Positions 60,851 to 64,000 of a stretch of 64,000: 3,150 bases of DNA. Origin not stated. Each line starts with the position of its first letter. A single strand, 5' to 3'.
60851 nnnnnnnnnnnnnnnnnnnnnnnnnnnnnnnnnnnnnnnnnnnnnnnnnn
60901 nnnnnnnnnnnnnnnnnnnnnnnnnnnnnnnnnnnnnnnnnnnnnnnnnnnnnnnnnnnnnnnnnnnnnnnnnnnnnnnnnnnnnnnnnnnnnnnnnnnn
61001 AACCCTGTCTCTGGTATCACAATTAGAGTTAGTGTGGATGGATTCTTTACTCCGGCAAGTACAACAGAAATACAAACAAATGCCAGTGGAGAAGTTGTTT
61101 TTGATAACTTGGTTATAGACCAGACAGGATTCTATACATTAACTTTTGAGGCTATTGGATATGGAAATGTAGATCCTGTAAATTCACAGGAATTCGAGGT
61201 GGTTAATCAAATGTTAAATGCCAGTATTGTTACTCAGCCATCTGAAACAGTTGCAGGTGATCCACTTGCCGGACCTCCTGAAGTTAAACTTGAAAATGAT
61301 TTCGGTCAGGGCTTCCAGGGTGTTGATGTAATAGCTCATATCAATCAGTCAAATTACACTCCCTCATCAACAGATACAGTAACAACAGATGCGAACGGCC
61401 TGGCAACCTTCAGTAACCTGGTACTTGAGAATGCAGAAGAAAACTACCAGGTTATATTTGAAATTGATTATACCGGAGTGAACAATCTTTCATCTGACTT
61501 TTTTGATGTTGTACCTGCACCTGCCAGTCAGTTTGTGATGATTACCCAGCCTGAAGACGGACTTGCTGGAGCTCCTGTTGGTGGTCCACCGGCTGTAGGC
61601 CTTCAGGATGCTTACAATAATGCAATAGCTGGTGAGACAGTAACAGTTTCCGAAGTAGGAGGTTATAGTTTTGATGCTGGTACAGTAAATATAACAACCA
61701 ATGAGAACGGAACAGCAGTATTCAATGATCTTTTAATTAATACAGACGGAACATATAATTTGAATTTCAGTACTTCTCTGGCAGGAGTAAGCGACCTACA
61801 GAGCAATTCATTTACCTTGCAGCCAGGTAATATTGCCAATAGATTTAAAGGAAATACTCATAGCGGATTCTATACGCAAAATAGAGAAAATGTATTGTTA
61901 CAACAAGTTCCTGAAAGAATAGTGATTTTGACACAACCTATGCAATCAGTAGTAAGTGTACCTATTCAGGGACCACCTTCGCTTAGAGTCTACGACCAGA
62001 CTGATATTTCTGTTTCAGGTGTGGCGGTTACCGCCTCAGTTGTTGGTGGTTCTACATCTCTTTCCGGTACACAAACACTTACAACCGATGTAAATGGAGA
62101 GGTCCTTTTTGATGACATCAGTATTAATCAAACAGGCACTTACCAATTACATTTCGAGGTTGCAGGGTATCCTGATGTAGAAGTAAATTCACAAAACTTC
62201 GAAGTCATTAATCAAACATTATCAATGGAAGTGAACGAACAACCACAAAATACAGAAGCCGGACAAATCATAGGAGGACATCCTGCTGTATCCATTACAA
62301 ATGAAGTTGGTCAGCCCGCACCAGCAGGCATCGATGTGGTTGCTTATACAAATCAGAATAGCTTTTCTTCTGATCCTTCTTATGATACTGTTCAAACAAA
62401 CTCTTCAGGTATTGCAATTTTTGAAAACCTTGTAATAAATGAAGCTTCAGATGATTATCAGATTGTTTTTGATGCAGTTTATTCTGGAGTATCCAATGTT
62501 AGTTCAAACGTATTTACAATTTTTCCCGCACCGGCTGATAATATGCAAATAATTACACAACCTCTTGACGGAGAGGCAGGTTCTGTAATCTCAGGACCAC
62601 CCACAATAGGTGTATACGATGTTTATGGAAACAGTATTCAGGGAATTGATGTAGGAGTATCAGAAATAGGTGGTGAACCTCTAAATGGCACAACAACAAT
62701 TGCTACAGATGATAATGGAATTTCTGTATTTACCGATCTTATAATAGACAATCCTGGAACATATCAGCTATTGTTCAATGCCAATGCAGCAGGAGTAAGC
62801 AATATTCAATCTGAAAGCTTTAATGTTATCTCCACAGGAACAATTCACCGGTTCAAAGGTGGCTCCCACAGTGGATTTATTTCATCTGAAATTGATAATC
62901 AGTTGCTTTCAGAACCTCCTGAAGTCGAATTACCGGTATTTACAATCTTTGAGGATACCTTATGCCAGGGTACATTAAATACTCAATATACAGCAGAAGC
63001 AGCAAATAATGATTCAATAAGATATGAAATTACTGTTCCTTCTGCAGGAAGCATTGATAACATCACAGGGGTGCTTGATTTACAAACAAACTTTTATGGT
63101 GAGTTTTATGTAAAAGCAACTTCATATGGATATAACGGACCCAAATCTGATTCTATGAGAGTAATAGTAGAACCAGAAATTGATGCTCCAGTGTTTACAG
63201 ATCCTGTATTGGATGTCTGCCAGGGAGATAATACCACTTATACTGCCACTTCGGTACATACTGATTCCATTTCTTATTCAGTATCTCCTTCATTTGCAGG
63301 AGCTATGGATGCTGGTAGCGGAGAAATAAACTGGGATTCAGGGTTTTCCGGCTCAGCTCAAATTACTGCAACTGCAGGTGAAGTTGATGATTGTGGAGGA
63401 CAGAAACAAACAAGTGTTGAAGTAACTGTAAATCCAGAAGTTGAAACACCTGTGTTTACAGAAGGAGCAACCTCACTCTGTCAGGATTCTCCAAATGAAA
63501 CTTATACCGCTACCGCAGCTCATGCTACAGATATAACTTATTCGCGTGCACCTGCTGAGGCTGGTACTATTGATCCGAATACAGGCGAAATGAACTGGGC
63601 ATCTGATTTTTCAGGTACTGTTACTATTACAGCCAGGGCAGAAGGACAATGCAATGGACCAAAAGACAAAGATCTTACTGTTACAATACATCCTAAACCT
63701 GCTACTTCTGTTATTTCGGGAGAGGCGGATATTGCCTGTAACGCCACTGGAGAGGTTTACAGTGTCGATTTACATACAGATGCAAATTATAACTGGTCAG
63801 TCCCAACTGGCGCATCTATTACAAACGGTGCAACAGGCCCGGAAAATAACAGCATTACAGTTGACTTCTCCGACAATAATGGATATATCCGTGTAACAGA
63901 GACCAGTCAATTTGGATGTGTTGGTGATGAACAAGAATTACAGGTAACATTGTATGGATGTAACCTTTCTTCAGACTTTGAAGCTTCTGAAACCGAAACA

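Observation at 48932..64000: Likely two-gene surface module: the nested FGE/glycine-rich protein is co-oriented with, and 66 bp upstream of, the giant adhesin, behind a 610-bp non-coding leader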

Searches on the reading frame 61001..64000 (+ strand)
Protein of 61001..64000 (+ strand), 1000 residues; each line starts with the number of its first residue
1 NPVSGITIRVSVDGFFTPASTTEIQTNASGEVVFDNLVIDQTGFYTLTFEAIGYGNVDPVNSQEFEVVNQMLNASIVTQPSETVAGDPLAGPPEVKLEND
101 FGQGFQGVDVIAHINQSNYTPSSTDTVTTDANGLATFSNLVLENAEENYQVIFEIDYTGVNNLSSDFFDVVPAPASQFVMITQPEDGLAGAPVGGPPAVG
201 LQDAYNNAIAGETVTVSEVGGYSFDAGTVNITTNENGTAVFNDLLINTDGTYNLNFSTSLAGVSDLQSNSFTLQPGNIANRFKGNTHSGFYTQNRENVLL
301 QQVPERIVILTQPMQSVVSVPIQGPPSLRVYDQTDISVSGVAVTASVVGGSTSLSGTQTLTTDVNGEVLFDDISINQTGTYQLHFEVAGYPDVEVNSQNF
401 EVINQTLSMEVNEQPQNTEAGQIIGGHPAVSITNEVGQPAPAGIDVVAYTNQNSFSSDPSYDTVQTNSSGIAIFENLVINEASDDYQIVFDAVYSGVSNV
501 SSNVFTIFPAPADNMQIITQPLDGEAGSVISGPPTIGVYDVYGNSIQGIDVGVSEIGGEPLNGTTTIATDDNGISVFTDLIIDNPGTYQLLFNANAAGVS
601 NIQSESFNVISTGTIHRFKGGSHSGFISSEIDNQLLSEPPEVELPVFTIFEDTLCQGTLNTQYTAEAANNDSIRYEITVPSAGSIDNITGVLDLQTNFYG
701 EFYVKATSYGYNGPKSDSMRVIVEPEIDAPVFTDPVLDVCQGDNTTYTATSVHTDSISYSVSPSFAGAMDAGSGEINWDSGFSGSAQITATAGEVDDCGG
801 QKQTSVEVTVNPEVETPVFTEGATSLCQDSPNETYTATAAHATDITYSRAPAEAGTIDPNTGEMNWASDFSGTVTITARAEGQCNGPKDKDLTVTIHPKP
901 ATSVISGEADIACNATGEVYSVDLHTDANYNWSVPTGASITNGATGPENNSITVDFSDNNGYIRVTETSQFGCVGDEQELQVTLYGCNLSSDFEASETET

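Call 28: find_homologous_proteins(query=window:61001-64000:+)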
Query window:61001-64000:+ (1000 aa): 132 proteins with E <= 0.001 among 8000 candidates; the best 120 are listed.
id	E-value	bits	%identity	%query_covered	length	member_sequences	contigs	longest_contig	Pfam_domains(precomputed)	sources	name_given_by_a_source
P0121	2.8e-281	954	42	64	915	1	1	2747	PF17789.8,PF02369.23,PF17802.8,PF13620.13,PF17210.10,PF26198.1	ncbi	ncbi:hypothetical protein, partial [Marinilabilia sp.]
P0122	9.1e-100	353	35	69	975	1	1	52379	PF10670.16,PF17789.8,PF00942.26,PF02369.23,PF00576.28,PF20598.5,PF17802.8,PF13620.13,PF26198.1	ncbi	ncbi:MAG: cellulose binding domain-containing protein, partial [Balneolaceae bacterium]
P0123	5.1e-93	331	39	59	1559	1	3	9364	PF21722.5,PF17789.8,PF00942.26,PF02369.23,PF24025.2,PF17802.8,PF18998.7,PF13620.13,PF26198.1,PF09134.17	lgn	-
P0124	1.3e-88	316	30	61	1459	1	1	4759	PF02369.23,PF26198.1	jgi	-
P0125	9.4e-77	277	30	61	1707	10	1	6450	PF02369.23,PF23616.2,PF13620.13,PF26198.1,PF09134.17,PF00630.26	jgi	jgi:hypothetical protein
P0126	8.6e-67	244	40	14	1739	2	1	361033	PF17789.8,PF16732.11,PF11754.15,PF17802.8,PF23616.2,PF13620.13,PF18565.8,PF26198.1,PF00630.26,PF11614.15,PF02369.23,PF18998.7,PF09134.17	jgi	jgi:hypothetical protein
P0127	2.5e-62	229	30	33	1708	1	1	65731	PF11614.15,PF02369.23,PF11974.15,PF17802.8,PF23616.2,PF13620.13,PF18565.8,PF26198.1,PF09134.17,PF00630.26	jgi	jgi:hypothetical protein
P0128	4.0e-61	225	29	59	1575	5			PF02369.23,PF13620.13,PF02368.25,PF26198.1,PF09829.15,PF09134.17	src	-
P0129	7.3e-61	224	29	44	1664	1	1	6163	PF11614.15,PF02369.23,PF23616.2,PF13620.13,PF26198.1,PF09134.17,PF00630.26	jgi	jgi:adhesin/invasin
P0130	7.2e-56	208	29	71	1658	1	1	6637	PF01839.30,PF13517.13,PF26198.1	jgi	jgi:hypothetical protein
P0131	1.9e-53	200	29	53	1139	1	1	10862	PF17789.8,PF02369.23,PF24025.2,PF13620.13,PF02368.25,PF17210.10,PF26198.1,PF09829.15,PF09134.17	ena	-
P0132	2.2e-53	200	29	57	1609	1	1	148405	PF26182.1,PF17789.8,PF02369.23,PF22359.3,PF13620.13,PF02368.25,PF18565.8,PF01835.26,PF26198.1,PF09829.15,PF09134.17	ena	-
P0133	3.1e-53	199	29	53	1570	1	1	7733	PF17789.8,PF02369.23,PF24025.2,PF13620.13,PF26198.1,PF09134.17,PF00630.26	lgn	-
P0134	4.0e-51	192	29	61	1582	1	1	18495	PF17789.8,PF17802.8,PF13620.13,PF17210.10,PF26198.1,PF24107.2,PF10670.16,PF02369.23,PF11974.15,PF24025.2,PF20598.5,PF13115.12,PF09134.17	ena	-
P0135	7.0e-51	191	31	38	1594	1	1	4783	PF02369.23,PF23616.2,PF13620.13,PF26198.1,PF09134.17,PF00630.26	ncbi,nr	ncbi:MAG: hypothetical protein LC650_04575, partial [Actinobacteria bacterium]|nr:hypothetical prote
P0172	6.4e-30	122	30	59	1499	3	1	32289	PF21722.5,PF17789.8,PF02369.23,PF11974.15,PF26198.1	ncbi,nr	ncbi:MAG: hypothetical protein KDI28_08420, partial [Pseudomonadales bacterium]|nr:hypothetical prot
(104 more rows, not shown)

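Call 47: search_protein_families(library=pfam, proteins=[P0123, P0172], max_evalue=0.001)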
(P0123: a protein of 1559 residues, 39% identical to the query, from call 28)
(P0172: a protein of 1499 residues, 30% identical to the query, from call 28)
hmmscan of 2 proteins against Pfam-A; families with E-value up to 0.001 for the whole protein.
P0123 (1559 aa): 10 families
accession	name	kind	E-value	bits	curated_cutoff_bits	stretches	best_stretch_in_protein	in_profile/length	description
PF02369.22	Big_1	-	8.7e-32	109.5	34.9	3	242-332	8-93/93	Bacterial Ig-like domain (group 1)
PF00942.24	CBM_3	-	6.4e-21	75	22.4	2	505-579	1-82/83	Cellulose binding domain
PF09134.16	Invasin_D3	-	2.6e-17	63.6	33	1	232-333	2-97/98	Invasin, domain 3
PF13620.12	CarboxypepD_reg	-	2.7e-17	63.3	32.3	1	337-411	1-80/82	Carboxypeptidase regulatory-like domain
PF17789.7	MG4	-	6.5e-11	42.7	24.7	0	685-746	19-73/95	Macroglobulin domain MG4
PF21722.4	Gly_rich_2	-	1.8e-10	41.7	24.3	1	23-227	2-225/226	Glycine-rich domain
PF18998.6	Flg_new_2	-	1.5e-09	38.2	23.6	1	422-495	1-71/73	Divergent InlB B-repeat domain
PF24025.1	Ig_DR_A0283-like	-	6.6e-08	33.3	27.1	0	893-941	10-54/102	DR_A0283-like, Ig-like domain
PF17802.7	SpaA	-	1.6e-06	28.6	23.1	0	688-734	8-52/91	Prealbumin-like fold domain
PF13715.12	CarbopepD_reg_2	-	0.00068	20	32.2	1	338-387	1-51/88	CarboxypepD_reg-like domain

P0172 (1499 aa): 4 families
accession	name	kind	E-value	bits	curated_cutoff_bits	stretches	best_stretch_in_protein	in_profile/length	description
PF21722.4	Gly_rich_2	-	2.1e-21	77.4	24.3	1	56-300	1-225/226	Glycine-rich domain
PF02369.22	Big_1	-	2e-10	41.1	34.9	1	828-871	23-65/93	Bacterial Ig-like domain (group 1)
PF17789.7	MG4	-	2.6e-09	37.6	24.7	0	632-671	24-59/95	Macroglobulin domain MG4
PF11974.14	bMG3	-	3.9e-08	33.6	34.9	0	833-889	23-75/103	Bacterial alpha-2-macroglobulin MG3 domain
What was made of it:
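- They carry a Gly_rich_2 domain at the N-terminus of a Big_1-type repeat stalk (calls 28, 47).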

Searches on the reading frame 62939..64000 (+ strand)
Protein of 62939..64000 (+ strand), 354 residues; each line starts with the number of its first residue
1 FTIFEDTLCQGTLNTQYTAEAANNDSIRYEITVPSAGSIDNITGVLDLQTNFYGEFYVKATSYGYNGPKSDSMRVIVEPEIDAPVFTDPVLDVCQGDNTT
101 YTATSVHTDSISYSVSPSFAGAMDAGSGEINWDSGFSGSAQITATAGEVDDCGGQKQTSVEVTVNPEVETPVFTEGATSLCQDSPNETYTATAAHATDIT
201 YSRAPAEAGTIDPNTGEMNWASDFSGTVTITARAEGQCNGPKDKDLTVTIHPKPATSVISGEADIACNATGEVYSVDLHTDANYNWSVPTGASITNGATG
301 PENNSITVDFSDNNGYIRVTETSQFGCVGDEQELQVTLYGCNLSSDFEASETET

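Call 68: find_related_loci(query=window:62939-64000:+, collection=metagenome_contigs, flank=10000)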
Query window:62939-64000:+ (354 aa) in metagenome_contigs; peptide patterns used: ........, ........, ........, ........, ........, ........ (x = any residue, [..] = any of these).
53 stretches matched a pattern; 1 encode a relative of the query (tblastn E <= 1e-3); 1 distinct loci.
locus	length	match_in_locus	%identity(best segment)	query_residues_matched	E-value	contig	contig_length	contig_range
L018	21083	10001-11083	66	1-354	2e-162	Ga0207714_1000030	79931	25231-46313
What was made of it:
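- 62939..64000 (+): C-terminal PKD_6-like modules (aa 3170-3523), incomplete. This region is 66% identical to the corresponding part of the complete 3877-aa orthologue in L018 (call 68).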

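Call 70: search_protein_families(library=pfam, proteins=[L018:9821-12454:+, L018:12703-13191:+, L018:13361-15634:-, L018:16000-19329:+, L018:57-713:+, L018:19407-20108:-, L018:20151-20723:-], max_evalue=0.01)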
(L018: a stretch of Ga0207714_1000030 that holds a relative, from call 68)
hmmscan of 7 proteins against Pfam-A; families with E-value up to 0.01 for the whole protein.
L018:9821-12454:+ (877 aa): 3 families
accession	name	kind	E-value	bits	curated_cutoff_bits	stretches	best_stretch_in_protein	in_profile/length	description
PF19408.5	PKD_6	-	3.4e-11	43.8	25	1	322-396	4-76/82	PKD-like domain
PF18911.6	PKD_4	-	6.2e-08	33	27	1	413-492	7-85/85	PKD domain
PF00801.26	PKD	-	7e-08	32.8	23.5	1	423-481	13-71/80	PKD domain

L018:12703-13191:+ (162 aa): 1 family
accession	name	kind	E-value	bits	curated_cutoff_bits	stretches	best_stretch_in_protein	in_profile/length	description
PF12867.12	DinB_2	-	7.4e-10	39.8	24.8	1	30-149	13-128/128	DinB superfamily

L018:13361-15634:- (757 aa): 8 families
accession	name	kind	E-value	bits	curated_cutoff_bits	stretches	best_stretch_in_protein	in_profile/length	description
PF00082.27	Peptidase_S8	-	2e-39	136.1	21.8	1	159-426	6-271/288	Subtilase family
PF17957.7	Big_7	-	4.9e-36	123.7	24.1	2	461-529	1-70/70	Bacterial Ig domain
PF05922.21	Inhibitor_I9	-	1.2e-06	29.5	21.2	1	79-125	35-80/82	Peptidase inhibitor I9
PF02369.22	Big_1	-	0.00023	21.6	34.9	1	680-734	26-80/93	Bacterial Ig-like domain (group 1)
PF16355.11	DUF4982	-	0.001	19.4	23.9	0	492-536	13-57/61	Domain of unknown function (DUF4982)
PF14041.11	Lipoprotein_21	-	0.0027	18.3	25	0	571-614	12-55/87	LppP/LprE lipoprotein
PF20598.4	DUF6795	-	0.0052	17.5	27.4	0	682-720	7-45/103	Domain of unknown function (DUF6795)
PF07495.19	Y_Y_Y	-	0.0079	16.5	26.6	0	510-547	28-62/65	Y_Y_Y domain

L018:16000-19329:+ (1109 aa): 10 families
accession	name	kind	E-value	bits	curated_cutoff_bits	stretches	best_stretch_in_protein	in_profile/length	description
PF13855.12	LRR_8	-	2.4e-128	418.4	27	25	304-360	2-60/61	Leucine rich repeat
PF23598.1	LRR_14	-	2e-119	398.9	40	14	529-635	43-148/353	Leucine-rich repeat region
PF12799.13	LRR_4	-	1.6e-101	330.4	27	18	898-939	1-42/44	Leucine Rich repeats (2 copies)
PF00560.39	LRR_1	-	8.7e-62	192.1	20.6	0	258-279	1-23/23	Leucine Rich Repeat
PF23211.1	LRR_LRWD1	-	4.1e-33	115.1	28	5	1023-1090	32-98/190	Leucine-rich repeat and WD repeat-containing protein 1, LRR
PF23286.1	LRR_13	-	3e-13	50.4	30.1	0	246-303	16-74/210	Disease resistance protein RPS4B-like, leucine-rich repeats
PF17126.11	RsmF_methylt_CI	-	3.9e-08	33.6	27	0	215-242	13-40/61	RsmF rRNA methyltransferase first C-terminal domain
PF24048.1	LRR_NXF1-5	-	1.1e-06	28.7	30.5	0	577-639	52-117/142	NXF1/2/3/5 leucine-rich repeat domain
PF13306.12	LRR_5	-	0.00014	22.2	27.7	0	274-373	28-125/127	BspA type Leucine rich repeat region (6 copies)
PF13516.12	LRR_6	-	0.00026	21.3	23.4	0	579-593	3-17/24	Leucine Rich repeat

L018:57-713:+ (218 aa): 1 family
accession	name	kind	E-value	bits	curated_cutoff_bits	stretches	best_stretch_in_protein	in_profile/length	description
PF13385.13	Laminin_G_3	-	6.3e-11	43.1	27.6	1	2-65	79-149/151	Concanavalin A-like lectin/glucanases superfamily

L018:19407-20108:- (233 aa): 1 family
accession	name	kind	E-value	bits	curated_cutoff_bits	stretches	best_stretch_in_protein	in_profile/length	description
PF13539.11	Peptidase_M15_4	-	3.4e-09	37.6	25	1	112-178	5-69/70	D-alanyl-D-alanine carboxypeptidase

L018:20151-20723:- (190 aa): 2 families
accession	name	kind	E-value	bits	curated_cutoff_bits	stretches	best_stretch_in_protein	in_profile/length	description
PF19788.4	DUF6272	-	3.9e-23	82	26.6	1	55-178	5-131/134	Family of unknown function (DUF6272)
PF22215.1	MLKL_N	-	0.0026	17.7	27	0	17-57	68-108/142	Mixed lineage kinase domain-like N-terminal domain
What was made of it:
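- A DinB_2 gene lies just downstream of the giant in L018 (call 70).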

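Call 71: search_protein_families(library=ncbifam, proteins=[L018:9821-12454:+, L018:12703-13191:+, L018:13361-15634:-, L018:16000-19329:+], max_evalue=0.01)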
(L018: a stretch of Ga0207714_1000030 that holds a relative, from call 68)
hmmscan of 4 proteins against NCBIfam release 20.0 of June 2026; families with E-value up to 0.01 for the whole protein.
L018:9821-12454:+ (877 aa): 0 families

L018:12703-13191:+ (162 aa): 0 families

L018:13361-15634:- (757 aa): 8 families
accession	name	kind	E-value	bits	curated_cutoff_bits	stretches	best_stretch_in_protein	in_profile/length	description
TIGR03921.1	T7SS_mycosin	equivalog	1.2e-23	83.8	278.75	1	157-402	15-242/353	type VII secretion-associated serine protease mycosin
NF049966.1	QH_SP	equivalog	5.1e-16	58.7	165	1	159-294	2-130/219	subtilisin-like serine protease QhpE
NF040553.1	SGO_0316_fam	subfamily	7.5e-12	43.7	1400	2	366-402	670-706/1486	SGO_0316/SGO_0317 family LPXTG-anchored serine peptidase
NF033595.1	denti_PrtP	equivalog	2.7e-07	29.6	300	1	361-411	408-464/606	dentilisin complex serine proteinase subunit PrtP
TIGR03895.1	protease_PatA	subfamily_domain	8.1e-06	24.9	421.05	1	253-428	59-200/606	PatA/PatG family cyanobactin maturation protease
NF040808.2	CspC_non_triad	exception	9.8e-06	24.3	675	1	358-403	452-497/556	bile acid germinant receptor pseudoprotease CspC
NF040809.1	germ_prot_CspBA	exception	0.00014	19.7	1250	1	354-404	995-1045/1099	bifunctional germination protease/germinant receptor pseudoprotease CspBA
TIGR04134.1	lipo_with_rSAM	hypoth_equivalog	0.0036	17.3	39.8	0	474-523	94-141/150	radical SAM-associated putative lipoprotein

L018:16000-19329:+ (1109 aa): 8 families
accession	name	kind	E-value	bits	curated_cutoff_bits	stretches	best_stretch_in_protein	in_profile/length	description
NF041400.1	XopAE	equivalog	2.7e-160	534.4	600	9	638-830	8-205/478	type III secretion system effector XopAE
NF041381.1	XopAC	subfamily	2.3e-150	501.2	450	10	961-1088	64-193/451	XopAC/AvrAC family type III secretion system effector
NF047464.1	FibnectbindLIC11051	equivalog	5e-136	454.9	1000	8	598-845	415-662/685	LIC_11051 family fibronectin-binding protein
NF041351.1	XopL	equivalog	1.5e-124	416.5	500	8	338-532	63-270/497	type III secretion system leucine-rich repeat domain-containing effector XopL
NF033189.1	internalin_A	exception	5e-60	203.7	1600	7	765-954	142-330/799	class 1 internalin InlA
NF033190.2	inl_like_NEAT_1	exception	1.4e-47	162.5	1275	5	273-492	256-465/754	NEAT domain-containing leucine-rich repeat protein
NF011917.0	PRK15387.1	equivalog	2.2e-44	151.6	1243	5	815-1069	227-459/788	type III secretion system effector E3 ubiquitin transferase SspH2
NF033188.1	internalin_H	exception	1.7e-35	122.7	1050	7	763-935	97-266/548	InlH/InlC2 family class 1 internalin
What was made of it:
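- On SprB-type gliding adhesin operon (sprCDBF): The closest complete orthologue (L018) has neither a CTD nor an SprF-like neighbour (calls 70, 71).
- The complete closest giant (L018, 3877 aa) has no recognisable CTD in its last 385 aa (calls 70, 71). L018's giant has no type-B CTD (calls 70, 71).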
